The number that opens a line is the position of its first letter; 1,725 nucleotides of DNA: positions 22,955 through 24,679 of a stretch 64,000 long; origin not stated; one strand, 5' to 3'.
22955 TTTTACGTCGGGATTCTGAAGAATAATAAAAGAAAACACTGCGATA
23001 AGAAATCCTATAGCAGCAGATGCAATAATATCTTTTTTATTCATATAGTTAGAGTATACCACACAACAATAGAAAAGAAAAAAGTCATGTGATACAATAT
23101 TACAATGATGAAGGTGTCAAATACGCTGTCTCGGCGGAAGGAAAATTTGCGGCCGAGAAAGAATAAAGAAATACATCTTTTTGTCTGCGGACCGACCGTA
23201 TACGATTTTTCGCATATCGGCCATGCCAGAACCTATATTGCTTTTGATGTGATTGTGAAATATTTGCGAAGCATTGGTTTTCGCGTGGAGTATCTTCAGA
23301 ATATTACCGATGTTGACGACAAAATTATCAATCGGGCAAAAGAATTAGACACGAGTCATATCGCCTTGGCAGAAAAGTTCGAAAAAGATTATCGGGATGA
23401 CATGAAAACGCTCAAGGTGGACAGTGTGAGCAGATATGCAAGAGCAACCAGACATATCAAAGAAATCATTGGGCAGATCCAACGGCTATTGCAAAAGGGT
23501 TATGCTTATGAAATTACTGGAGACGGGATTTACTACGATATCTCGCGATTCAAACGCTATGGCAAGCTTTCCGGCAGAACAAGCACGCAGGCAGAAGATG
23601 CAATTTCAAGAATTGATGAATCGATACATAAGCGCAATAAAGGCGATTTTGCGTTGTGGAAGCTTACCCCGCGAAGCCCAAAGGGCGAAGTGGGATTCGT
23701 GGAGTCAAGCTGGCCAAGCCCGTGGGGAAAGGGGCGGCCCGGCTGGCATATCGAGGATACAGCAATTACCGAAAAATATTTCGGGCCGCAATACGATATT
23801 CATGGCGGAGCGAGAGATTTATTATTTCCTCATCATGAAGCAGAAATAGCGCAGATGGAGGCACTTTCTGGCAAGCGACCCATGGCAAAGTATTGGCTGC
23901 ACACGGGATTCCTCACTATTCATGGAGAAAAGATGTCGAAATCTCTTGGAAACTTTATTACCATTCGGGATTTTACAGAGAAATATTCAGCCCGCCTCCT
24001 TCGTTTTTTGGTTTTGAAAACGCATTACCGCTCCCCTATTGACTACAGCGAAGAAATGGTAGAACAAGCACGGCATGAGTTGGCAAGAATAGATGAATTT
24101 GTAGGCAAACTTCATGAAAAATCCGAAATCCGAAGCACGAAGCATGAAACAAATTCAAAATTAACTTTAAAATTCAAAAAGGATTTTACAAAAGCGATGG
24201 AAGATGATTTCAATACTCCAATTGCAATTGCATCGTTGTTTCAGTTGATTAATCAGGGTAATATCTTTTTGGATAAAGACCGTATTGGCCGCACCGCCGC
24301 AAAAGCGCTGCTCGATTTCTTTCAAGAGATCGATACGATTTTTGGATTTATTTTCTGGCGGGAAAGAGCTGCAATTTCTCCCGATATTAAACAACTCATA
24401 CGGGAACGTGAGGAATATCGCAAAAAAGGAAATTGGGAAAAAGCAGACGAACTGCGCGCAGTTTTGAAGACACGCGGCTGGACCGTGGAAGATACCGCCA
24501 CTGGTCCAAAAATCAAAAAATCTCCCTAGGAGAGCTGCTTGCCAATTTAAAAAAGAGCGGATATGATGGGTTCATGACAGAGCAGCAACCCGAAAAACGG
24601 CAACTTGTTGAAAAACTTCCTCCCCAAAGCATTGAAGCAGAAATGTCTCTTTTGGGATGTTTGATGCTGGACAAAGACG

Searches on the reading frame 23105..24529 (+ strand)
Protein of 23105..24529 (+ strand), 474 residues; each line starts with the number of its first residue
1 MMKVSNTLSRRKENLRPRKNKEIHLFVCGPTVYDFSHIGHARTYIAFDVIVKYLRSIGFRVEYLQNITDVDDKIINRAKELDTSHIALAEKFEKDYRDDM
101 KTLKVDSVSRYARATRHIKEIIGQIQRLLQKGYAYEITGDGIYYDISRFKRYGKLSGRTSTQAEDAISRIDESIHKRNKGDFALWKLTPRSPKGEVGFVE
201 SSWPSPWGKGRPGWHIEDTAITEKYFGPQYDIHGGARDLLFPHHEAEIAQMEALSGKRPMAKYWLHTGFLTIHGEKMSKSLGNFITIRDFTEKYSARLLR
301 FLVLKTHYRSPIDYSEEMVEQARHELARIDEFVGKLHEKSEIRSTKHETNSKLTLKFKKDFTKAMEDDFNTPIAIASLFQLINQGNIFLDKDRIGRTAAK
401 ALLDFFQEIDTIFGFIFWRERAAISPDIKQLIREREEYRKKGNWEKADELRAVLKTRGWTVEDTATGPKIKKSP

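Call 12: search_protein_families(library=pfam, proteins=[window:23105-24529:+])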
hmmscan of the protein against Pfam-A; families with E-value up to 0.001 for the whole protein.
window:23105-24529:+ (474 aa): 6 families
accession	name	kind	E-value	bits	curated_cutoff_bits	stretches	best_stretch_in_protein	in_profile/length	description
PF01406.26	tRNA-synt_1e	-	1.9e-113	379.3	27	1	17-323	4-300/301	tRNA synthetases class I (C) catalytic domain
PF09334.17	tRNA-synt_1g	-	3.7e-16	59.3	20.1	2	35-143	13-122/391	tRNA synthetases class I (M)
PF09190.17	DALR_2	-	7.2e-12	46.1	22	1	361-415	2-55/57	DALR domain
PF00133.28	tRNA-synt_1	-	2.8e-10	39.9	22.7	1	244-312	343-411/414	tRNA synthetases class I (I, L, M and V)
PF01921.24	tRNA-synt_1f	-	1.8e-09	37.4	27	1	269-341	275-348/360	tRNA synthetases class I (K)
PF23493.1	CysS_C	-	5e-08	33.4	23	1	423-465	3-45/51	Cysteinyl-tRNA ligase anticodon binding domain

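Call 53: search_solved_structures(query=window:23105-24529:+, show_alignments=1)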
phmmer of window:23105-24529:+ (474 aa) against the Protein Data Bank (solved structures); distinct sequences matched with E-value up to 0.001: 39.
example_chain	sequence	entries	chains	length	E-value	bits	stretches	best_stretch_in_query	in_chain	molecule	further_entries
8qhp_A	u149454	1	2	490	1e-117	397.1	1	2-466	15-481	Cysteine--tRNA ligase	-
3tqo_A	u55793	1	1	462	3.7e-109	368.9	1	2-468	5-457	Cysteinyl-tRNA synthetase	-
1li5_A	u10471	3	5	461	3.3e-100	339.4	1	1-467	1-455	CYSTEINYL-TRNA SYNTHETASE | Cysteine--tRNA ligase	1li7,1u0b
6ujd_A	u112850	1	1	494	3.9e-75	256.7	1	2-467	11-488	Cysteine--tRNA ligase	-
9yru_A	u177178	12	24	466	9.6e-72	245.6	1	4-415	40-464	Cysteine--tRNA ligase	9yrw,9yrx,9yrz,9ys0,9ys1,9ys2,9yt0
3sp1_A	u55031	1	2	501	1.3e-60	208.9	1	5-472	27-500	Cysteinyl-tRNA synthetase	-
8hfm_A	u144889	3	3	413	8.8e-54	186.3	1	23-328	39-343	L-cysteine:1D-myo-inositol 2-amino-2-deoxy-alpha-D-glucopyranoside ligase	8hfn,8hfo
3c8z_A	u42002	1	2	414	8.9e-54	186.3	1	23-328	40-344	Cysteinyl-tRNA synthetase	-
1wkb_A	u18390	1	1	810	4.6e-10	42.2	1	237-379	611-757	Leucyl-tRNA synthetase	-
1wz2_A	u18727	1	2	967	5.8e-10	41.9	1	237-379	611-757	Leucyl-tRNA synthetase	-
2csx_A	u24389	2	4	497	1.8e-09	40.3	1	32-141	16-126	Methionyl-tRNA synthetase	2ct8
4qrd_A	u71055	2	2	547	1.3e-08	37.4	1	27-141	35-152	Methionyl-tRNA synthetase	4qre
7wpi_A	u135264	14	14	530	1.5e-08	37.2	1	26-141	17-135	Methionine--tRNA ligase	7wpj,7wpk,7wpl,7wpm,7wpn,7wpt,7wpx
9os7_C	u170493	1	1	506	1.7e-08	37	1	37-152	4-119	Methionine--tRNA ligase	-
4dlp_A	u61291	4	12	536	2.6e-07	33.2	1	254-327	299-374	Aminoacyl-tRNA synthetase, class I:Aminoacyl-tRNA synthetase, class Ia:Methionyl-tRNA synt | Methionine--tRNA ligase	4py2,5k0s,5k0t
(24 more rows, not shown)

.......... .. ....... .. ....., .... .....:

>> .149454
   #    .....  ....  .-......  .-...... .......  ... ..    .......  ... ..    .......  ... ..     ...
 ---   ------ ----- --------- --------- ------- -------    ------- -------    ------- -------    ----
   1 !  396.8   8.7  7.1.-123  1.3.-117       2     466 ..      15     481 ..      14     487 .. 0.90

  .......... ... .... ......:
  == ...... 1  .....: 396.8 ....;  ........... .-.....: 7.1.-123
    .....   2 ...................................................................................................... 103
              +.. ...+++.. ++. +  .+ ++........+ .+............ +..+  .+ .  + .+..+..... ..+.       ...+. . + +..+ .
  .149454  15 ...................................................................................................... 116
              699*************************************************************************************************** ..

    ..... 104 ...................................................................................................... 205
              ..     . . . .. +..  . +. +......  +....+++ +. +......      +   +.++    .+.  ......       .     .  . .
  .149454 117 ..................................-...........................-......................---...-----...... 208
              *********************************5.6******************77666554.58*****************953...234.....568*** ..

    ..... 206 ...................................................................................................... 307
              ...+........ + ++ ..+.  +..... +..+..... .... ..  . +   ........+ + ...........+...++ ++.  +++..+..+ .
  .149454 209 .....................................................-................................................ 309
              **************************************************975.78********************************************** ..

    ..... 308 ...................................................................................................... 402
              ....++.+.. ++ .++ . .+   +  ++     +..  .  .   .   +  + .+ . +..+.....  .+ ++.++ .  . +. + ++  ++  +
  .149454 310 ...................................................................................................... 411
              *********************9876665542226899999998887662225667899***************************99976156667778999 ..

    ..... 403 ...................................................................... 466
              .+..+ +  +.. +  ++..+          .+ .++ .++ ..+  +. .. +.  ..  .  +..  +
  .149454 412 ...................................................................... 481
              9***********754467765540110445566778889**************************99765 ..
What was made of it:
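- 24115..24175 (+): Sister copy in cysS, sense orientation, encoding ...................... It is an almost complete arm. Call 53 shows it in a variable linker between the catalytic and DALR domains, where it replaces sequence rather than lengthening it.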
